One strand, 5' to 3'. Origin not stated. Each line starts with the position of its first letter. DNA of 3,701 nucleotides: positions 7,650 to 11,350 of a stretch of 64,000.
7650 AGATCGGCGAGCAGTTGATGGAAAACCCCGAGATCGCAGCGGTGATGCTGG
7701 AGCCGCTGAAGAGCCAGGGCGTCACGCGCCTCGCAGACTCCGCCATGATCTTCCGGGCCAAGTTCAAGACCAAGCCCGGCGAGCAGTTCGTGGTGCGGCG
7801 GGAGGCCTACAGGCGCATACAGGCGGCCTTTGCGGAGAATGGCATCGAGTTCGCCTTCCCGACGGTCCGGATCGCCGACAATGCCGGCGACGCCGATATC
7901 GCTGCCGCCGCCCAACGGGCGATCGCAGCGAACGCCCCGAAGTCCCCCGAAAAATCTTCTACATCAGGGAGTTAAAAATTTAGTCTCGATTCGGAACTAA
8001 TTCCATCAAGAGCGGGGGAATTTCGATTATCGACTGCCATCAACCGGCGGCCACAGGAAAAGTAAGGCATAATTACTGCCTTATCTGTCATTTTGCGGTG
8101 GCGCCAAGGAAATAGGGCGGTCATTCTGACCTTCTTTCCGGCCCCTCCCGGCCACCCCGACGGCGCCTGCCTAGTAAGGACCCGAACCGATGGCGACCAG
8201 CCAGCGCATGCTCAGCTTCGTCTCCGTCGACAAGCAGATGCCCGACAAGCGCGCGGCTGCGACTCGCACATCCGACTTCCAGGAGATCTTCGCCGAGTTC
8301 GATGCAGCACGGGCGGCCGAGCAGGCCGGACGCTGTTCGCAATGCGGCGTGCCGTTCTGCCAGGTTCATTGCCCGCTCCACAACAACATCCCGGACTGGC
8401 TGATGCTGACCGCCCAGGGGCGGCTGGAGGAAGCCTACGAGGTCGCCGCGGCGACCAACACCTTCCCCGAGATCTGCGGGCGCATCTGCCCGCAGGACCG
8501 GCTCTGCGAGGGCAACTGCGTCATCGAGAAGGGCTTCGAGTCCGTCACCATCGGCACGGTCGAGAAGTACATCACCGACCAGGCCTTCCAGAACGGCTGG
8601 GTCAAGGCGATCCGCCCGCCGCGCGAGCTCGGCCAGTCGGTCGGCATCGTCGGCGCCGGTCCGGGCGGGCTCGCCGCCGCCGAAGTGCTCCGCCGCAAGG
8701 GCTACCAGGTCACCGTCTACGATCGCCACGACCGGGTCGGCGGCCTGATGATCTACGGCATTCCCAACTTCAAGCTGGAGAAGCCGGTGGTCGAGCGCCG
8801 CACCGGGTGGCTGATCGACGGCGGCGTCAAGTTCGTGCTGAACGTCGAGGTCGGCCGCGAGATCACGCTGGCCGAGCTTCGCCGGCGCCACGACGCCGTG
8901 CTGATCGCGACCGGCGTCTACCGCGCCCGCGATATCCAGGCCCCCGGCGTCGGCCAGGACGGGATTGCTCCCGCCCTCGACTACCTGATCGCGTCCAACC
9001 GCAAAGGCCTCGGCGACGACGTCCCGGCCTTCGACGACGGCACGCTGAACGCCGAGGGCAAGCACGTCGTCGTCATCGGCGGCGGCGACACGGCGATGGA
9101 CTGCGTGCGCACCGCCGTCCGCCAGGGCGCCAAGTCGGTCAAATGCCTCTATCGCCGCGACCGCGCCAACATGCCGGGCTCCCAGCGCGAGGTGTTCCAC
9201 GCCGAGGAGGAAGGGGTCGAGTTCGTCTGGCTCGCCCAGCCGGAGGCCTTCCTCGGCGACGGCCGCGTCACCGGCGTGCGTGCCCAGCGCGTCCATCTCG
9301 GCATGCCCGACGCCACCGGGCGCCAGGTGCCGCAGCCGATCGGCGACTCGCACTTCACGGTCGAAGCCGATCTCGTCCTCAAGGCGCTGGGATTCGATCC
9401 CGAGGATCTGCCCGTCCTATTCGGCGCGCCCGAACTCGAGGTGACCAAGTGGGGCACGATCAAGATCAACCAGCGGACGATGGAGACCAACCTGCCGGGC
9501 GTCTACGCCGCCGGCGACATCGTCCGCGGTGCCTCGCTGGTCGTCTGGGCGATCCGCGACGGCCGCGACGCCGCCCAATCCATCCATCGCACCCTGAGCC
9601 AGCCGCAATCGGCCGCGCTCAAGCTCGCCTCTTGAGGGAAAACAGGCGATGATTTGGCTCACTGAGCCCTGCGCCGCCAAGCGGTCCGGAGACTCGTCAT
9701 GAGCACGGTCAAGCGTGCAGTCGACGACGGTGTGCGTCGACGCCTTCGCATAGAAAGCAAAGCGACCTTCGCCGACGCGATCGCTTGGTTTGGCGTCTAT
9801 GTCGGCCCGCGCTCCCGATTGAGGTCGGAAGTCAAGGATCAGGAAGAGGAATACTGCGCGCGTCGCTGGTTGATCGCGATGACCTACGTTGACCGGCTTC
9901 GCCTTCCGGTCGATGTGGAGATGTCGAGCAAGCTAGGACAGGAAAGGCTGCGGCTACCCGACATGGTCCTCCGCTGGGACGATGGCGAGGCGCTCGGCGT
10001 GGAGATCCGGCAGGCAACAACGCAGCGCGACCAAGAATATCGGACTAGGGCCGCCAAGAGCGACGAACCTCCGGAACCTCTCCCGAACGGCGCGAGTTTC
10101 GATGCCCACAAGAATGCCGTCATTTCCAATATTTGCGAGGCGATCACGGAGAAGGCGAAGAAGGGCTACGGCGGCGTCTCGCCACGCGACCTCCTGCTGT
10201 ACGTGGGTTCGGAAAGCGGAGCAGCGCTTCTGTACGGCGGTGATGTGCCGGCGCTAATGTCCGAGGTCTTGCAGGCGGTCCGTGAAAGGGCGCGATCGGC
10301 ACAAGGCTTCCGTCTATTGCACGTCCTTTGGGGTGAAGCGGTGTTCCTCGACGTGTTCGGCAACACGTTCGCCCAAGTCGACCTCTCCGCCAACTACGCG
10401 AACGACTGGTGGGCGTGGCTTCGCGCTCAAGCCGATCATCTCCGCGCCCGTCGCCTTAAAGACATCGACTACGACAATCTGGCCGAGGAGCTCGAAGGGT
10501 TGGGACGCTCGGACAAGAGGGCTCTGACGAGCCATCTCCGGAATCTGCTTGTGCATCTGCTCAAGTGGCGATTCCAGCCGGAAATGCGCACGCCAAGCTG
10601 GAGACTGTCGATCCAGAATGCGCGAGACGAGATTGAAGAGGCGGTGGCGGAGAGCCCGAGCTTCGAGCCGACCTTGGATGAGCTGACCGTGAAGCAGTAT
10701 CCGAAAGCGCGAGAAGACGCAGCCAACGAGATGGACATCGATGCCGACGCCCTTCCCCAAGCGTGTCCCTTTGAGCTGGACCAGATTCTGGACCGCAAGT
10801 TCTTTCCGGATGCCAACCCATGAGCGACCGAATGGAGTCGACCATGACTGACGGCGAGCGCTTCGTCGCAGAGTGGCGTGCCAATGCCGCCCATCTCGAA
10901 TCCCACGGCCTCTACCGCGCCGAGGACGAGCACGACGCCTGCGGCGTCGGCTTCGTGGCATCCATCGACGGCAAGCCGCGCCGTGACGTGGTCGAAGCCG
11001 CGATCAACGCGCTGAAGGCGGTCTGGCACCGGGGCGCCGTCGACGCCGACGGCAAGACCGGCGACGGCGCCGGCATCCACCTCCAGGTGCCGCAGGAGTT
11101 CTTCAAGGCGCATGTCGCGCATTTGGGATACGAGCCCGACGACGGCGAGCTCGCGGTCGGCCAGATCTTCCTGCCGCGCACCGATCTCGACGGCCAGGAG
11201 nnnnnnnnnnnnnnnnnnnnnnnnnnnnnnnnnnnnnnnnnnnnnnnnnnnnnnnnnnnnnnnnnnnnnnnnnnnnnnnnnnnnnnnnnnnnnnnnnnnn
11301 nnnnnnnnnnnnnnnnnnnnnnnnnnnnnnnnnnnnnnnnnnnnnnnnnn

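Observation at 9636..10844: Lower-GC gene for an unassigned domain fused to DUF29, inserted between gltD and gltB and overlapping the gltB start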

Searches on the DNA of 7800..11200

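Call 84: search_rna_families(source=window, start=7800, end=11200, threshold=evalue, max_evalue=1)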
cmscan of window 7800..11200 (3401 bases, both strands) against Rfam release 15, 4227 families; matches with E-value up to 1: 0.
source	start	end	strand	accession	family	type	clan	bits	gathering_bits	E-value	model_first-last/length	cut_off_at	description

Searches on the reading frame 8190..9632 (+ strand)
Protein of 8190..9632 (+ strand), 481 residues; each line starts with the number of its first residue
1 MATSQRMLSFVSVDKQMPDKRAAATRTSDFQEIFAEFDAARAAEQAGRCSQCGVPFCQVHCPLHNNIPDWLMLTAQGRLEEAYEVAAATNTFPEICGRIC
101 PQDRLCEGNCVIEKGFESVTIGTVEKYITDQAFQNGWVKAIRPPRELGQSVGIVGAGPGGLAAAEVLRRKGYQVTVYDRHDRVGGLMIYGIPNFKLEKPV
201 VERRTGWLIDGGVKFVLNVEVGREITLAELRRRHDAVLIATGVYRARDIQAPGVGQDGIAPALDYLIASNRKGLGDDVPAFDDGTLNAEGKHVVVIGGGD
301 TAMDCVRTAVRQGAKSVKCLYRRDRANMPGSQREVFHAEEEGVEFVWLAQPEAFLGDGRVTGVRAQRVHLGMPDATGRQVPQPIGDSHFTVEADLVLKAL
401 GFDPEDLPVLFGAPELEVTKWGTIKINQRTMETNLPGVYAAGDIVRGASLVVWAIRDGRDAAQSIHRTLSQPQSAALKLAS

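Call 4: search_protein_families(library=pfam, proteins=[window:8190-9632:+], max_evalue=1)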
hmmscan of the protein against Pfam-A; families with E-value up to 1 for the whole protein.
window:8190-9632:+ (481 aa): 24 families
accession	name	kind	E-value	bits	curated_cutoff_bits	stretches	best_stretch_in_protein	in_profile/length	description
PF14691.11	Fer4_20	-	1.5e-36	125.1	25.8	1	27-136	2-112/113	Dihydroprymidine dehydrogenase domain II, 4Fe-4S cluster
PF07992.20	Pyr_redox_2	-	1.1e-32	114.1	26.1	1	151-458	3-291/291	Pyridine nucleotide-disulphide oxidoreductase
PF00070.33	Pyr_redox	-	3.4e-13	50.3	22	2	292-365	1-79/82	Pyridine nucleotide-disulphide oxidoreductase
PF13738.12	Pyr_redox_3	-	4.7e-13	49.5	30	2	288-442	162-305/305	Pyridine nucleotide-disulphide oxidoreductase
PF13450.12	NAD_binding_8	-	2e-11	44.4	21.9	1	153-187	1-35/68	NAD(P)-binding Rossmann-like domain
PF01593.30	Amino_oxidase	-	4.2e-06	26.7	19.8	1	159-187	2-30/443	Flavin containing amine oxidoreductase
PF03486.20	HI0933_like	-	5.3e-06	26.5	50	1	151-184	3-36/244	HI0933-like protein Rossmann domain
PF13241.12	NAD_binding_7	-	5.5e-06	27.3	22.1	1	286-315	3-32/104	Putative NAD(P)-binding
PF01494.25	FAD_binding_3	-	1e-05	25.4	22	1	150-181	3-34/349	FAD binding domain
PF01262.27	AlaDh_PNT_C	-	3.9e-05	23.6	23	1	150-181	30-61/214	Alanine dehydrogenase/PNT, C-terminal domain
PF12831.13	FAD_oxidored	-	6.8e-05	22.8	27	1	151-190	2-41/416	FAD dependent oxidoreductase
PF21799.2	MurD-like_N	-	0.00027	21.6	27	1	151-183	3-35/88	Mur ligase MurD-like, N-terminal domain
PF02826.25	2-Hacid_dh_C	-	0.00057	19.7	25.1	1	134-182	19-70/178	D-isomer specific 2-hydroxyacid dehydrogenase, NAD binding domain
PF01946.23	Thi4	-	0.001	18.8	26.2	1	151-194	20-64/235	Thi4 family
PF01266.30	DAO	-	0.0021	18.1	27.9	1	151-184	2-35/353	FAD dependent oxidoreductase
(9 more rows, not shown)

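Call 19: find_related_loci(query=window:8190-9632:+, collection=genome_contigs, flank=8000)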
Query window:8190-9632:+ (481 aa) in genome_contigs; peptide patterns used: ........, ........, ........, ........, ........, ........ (x = any residue, [..] = any of these).
599 stretches matched a pattern (row limit reached: there are more); 513 encode a relative of the query (tblastn E <= 1e-3); the best 80 are kept; 80 distinct loci.
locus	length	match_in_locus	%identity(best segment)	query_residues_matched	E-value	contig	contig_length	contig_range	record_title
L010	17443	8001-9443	89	1-481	0e+0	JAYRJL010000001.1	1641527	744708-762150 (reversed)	MAG: Alphaproteobacteria bacterium isolate SZ_szas3bin.18 NODE_2_length_1641527_cov_3.96751, whole genome shotgun sequen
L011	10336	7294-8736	89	1-481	0e+0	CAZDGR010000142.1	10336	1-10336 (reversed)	MAG TPA_asm: uncultured Rhizobium sp. isolate SRP150892_co1_281 genome assembly, contig: NODE_6719_length_10336_cov_6.55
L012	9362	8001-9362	94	1-454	0e+0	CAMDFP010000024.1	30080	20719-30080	MAG: Asaia bogorensis isolate MoH-23oct19-153 genome assembly, contig: MoH-23oct19-C1634, whole genome shotgun sequence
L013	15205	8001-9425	89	1-475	0e+0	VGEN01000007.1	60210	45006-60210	MAG: Alphaproteobacteria bacterium isolate K_Offshore_80m_m2_107 K_Offshore_80m_m2_107_Ga0194132_10000922, whole genome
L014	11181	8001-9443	88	1-481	0e+0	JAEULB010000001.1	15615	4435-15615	MAG: Rhodospirillaceae bacterium isolate new MAG-110 k141_3055845, whole genome shotgun sequence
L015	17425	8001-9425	87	1-475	0e+0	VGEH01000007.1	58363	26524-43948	MAG: Alphaproteobacteria bacterium isolate K_Offshore_80m_m2_051 K_Offshore_80m_m2_051_Ga0194132_10000977, whole genome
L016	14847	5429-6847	77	4-476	0e+0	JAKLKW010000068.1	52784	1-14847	MAG: Alphaproteobacteria bacterium isolate MAG.417 MAG.417-scaffold_1211, whole genome shotgun sequence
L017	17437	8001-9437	74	2-480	0e+0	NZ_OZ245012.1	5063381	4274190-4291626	MAG: Thalassobaculum sp. isolate faa8e8ba-76a1-413a-bf4c-fe0cfe5a1ac7 chromosome 1, complete sequence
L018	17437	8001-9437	74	2-480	0e+0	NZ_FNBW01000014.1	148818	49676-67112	Thalassobaculum litoreum DSM 18839, whole genome shotgun sequence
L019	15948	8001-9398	77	4-469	0e+0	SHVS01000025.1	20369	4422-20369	MAG: Alphaproteobacteria bacterium isolate Baikal-deep-G45 BACOMB-C12563, whole genome shotgun sequence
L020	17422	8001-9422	75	2-476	0e+0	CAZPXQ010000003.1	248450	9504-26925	MAG TPA_asm: uncultured Sphingomonadales bacterium isolate SRP141376_co4_193 genome assembly, contig: NODE_26_length_248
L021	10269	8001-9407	75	2-469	0e+0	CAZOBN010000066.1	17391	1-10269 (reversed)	MAG TPA_asm: uncultured Rhizobiaceae bacterium isolate SRP287051_co2_143 genome assembly, contig: NODE_6117_length_17391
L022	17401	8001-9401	75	3-469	0e+0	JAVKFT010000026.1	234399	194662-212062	MAG: Thalassobaculaceae bacterium isolate F1-TOW-08 k141_16121, whole genome shotgun sequence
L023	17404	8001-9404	76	3-470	0e+0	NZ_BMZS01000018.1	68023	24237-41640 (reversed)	Thalassobaculum fulvum strain KCTC 42651 sequence18, whole genome shotgun sequence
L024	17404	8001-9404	75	3-470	0e+0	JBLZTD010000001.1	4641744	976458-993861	MAG: Thalassobaculum sp. isolate contig_650 contig_650, whole genome shotgun sequence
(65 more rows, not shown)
